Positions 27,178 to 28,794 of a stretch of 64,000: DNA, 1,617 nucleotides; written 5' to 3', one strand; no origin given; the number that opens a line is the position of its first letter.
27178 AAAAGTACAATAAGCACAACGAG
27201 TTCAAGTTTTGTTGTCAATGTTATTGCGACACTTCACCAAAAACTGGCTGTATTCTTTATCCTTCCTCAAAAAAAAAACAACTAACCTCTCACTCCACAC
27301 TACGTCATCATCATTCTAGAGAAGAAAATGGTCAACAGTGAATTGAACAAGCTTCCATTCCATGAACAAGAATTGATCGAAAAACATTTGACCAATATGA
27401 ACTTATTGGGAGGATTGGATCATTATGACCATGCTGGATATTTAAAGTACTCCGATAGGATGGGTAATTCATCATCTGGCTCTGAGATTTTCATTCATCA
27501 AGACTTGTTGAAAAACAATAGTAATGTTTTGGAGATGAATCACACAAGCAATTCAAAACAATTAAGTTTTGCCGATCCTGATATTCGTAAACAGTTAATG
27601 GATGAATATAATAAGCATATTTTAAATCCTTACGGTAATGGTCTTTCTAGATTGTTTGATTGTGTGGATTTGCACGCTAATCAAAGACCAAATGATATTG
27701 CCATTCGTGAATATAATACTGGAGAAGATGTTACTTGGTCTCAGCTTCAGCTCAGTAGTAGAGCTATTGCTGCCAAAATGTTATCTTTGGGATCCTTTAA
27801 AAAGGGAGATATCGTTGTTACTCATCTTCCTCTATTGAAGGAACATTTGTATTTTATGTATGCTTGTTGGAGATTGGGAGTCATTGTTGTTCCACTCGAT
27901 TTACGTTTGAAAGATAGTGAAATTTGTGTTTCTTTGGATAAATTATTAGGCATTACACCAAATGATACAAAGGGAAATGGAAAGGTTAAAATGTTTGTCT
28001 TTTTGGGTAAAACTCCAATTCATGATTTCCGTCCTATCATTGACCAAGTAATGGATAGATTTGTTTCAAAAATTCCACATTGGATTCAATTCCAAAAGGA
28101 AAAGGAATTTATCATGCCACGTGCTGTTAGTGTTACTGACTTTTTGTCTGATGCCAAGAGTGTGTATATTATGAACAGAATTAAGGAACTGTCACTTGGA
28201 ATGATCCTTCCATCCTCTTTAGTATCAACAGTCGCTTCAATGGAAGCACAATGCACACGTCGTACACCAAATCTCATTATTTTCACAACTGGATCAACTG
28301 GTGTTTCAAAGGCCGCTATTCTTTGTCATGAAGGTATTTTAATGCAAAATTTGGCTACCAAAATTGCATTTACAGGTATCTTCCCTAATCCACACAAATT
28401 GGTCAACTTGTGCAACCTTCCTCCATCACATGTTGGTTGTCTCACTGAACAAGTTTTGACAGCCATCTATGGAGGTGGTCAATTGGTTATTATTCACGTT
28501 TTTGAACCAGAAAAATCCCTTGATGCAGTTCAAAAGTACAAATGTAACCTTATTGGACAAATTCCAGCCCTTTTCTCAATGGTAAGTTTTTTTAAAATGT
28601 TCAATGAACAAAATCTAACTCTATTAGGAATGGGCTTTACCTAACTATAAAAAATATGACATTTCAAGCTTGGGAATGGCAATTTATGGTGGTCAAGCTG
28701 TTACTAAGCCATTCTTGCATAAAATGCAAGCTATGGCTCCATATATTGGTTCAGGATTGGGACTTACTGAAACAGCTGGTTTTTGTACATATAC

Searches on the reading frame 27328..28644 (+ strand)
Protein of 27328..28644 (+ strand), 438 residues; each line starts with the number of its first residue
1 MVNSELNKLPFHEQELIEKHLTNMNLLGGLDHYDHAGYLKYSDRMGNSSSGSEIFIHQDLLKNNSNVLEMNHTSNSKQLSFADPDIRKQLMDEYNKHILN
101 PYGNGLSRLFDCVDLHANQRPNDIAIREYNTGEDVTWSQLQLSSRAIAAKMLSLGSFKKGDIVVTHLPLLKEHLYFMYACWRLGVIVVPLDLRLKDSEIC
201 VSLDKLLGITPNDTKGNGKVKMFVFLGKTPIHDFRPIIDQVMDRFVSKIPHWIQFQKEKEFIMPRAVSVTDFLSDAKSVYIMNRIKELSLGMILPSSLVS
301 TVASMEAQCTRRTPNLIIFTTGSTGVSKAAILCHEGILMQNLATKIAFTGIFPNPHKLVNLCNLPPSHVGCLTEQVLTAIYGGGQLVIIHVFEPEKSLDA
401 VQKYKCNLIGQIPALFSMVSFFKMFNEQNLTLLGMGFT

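Call 78: search_protein_families(library=pfam, proteins=[window:27328-28644:+], max_evalue=0.001)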
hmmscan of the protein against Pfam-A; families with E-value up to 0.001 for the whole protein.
window:27328-28644:+ (438 aa): 1 family
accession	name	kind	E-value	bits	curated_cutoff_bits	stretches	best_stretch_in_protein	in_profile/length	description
PF00501.34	AMP-binding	-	7.2e-29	101.2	29.9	2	304-419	153-270/384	AMP-binding enzyme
